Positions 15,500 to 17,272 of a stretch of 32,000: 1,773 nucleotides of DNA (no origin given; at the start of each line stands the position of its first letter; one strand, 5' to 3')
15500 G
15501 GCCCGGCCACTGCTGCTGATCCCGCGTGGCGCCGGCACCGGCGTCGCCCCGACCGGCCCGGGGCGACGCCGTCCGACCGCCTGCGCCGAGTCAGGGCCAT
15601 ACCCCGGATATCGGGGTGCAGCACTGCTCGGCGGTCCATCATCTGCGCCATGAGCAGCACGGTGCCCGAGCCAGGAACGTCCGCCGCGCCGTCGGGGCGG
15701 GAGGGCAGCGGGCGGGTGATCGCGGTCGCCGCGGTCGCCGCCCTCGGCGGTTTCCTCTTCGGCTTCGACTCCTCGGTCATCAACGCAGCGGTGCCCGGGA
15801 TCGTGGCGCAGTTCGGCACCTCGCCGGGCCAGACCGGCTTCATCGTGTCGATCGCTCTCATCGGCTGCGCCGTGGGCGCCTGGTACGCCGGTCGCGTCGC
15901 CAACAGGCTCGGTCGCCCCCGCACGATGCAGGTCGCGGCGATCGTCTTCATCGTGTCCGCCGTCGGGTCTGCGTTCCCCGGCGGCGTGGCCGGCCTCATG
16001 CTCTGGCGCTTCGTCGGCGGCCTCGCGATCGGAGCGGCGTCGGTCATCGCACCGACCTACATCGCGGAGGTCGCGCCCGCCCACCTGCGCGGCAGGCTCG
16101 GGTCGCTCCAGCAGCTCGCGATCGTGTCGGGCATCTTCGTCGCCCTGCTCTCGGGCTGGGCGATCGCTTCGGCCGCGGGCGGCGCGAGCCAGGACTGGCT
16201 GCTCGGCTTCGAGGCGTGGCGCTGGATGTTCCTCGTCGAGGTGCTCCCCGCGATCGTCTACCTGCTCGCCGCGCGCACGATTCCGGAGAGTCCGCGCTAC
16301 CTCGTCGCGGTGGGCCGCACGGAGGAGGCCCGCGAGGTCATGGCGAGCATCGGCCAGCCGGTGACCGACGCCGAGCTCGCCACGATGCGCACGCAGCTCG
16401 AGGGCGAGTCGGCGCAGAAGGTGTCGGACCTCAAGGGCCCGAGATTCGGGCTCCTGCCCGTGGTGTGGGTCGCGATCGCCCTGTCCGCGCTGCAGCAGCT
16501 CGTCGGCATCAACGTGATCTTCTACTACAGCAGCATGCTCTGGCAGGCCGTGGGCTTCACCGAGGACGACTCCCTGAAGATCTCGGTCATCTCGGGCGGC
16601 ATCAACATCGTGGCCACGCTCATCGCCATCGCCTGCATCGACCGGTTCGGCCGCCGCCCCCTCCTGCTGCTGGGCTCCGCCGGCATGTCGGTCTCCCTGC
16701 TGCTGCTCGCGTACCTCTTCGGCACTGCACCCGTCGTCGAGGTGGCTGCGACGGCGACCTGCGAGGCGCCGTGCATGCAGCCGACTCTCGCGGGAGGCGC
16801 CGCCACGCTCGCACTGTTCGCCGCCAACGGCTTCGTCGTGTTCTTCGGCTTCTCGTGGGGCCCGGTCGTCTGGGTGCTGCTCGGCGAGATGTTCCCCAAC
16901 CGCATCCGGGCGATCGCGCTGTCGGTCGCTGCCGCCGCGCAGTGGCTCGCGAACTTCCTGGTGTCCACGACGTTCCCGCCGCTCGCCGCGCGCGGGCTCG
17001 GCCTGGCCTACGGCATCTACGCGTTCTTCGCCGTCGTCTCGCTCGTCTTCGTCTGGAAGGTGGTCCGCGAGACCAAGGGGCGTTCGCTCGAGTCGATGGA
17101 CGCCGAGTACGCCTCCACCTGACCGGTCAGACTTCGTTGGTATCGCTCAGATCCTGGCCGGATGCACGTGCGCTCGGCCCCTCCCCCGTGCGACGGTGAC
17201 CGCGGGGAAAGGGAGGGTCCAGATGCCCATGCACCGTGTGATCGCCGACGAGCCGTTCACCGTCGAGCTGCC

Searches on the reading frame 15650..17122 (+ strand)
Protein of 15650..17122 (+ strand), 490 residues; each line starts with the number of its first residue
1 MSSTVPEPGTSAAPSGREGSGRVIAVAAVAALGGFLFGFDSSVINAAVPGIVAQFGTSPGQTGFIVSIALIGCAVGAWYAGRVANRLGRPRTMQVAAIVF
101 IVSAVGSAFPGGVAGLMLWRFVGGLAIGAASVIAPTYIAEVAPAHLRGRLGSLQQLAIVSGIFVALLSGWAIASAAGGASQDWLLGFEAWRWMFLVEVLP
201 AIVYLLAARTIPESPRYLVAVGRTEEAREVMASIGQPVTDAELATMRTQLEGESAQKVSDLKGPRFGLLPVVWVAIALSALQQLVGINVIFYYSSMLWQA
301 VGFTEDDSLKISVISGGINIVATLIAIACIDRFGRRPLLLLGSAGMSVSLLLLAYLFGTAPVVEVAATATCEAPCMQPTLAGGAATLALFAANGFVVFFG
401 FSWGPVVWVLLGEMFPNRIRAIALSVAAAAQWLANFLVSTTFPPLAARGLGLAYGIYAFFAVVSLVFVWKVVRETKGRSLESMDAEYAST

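Call 5: search_protein_families(library=pfam, proteins=[window:15650-17122:+], max_evalue=0.01)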
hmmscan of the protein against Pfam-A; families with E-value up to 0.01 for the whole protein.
window:15650-17122:+ (490 aa): 2 families
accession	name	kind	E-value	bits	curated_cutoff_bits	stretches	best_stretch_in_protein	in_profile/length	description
PF00083.30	Sugar_tr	-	3.8e-109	366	22.3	1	26-486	1-451/452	Sugar (and other) transporter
PF07690.21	MFS_1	-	5.9e-27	94.9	33.4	1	31-437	2-345/347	Major Facilitator Superfamily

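Call 6: search_protein_families(library=ncbifam, proteins=[window:15650-17122:+], max_evalue=0.01)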
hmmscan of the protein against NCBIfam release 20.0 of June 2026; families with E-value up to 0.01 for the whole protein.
window:15650-17122:+ (490 aa): 34 families (the best 25 are shown)
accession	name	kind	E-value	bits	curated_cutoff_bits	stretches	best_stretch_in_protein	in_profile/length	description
NF007484.0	PRK10077.1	equivalog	7.7e-107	358.1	608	1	22-487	9-472/480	D-xylose transporter XylE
TIGR00879.1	SP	subfamily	2.2e-103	346.6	237.8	1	20-482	52-509/510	sugar porter family MFS transporter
NF052357.1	GlucTporGlcPStph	equivalog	3.5e-76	256.8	750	1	28-487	10-437/445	glucose transporter GlcP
TIGR00895.1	2A0115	subfamily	1.6e-32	113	418.55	1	20-354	12-332/398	aromatic acid/H+ symport family MFS transporter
TIGR00898.1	2A0119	subfamily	4e-30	105.1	550.75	1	60-480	126-503/506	cation transport protein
NF053517.1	HbztTptrPcaK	equivalog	3e-23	82.5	770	1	26-249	20-233/437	4-hydroxybenzoate transporter PcaK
TIGR01299.1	synapt_SV2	subfamily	2.5e-19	68.6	637.3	1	38-235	180-378/742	synaptic vesicle protein SV2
NF003024.0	PRK03893.1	subfamily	1.7e-14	53.5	604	1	29-225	25-209/497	sialate:H+ symport family MFS transporter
TIGR00891.1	2A0112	subfamily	2.5e-14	53.2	552.9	1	32-349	19-316/405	sialate:H+ symport family MFS transporter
NF008586.0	PRK11551.1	equivalog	2.6e-14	53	410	1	30-234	20-213/406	3-(3-hydroxy-phenyl)propionate transporter MhpT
TIGR00883.1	2A0106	subfamily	1.9e-13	50.3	443.45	1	69-363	44-319/400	metabolite/H+ symporter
NF053813.1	MFS_TcaB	equivalog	3.6e-13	49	475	1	24-214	9-184/396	putative multidrug effflux MFS transporter TcaB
TIGR00710.1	efflux_Bcr_CflA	subfamily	6.7e-13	48.8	200.9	1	46-214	26-183/385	Bcr/CflA family efflux MFS transporter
NF000095.1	tet_MFS_OtrB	exception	3.2e-10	39.2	999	1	1-210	1-204/563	oxytetracycline resistance efflux MFS transporter OtrB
TIGR00887.1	2A0109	equivalog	4.7e-09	35.7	610.3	1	56-485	51-501/502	phosphate:H+ symporter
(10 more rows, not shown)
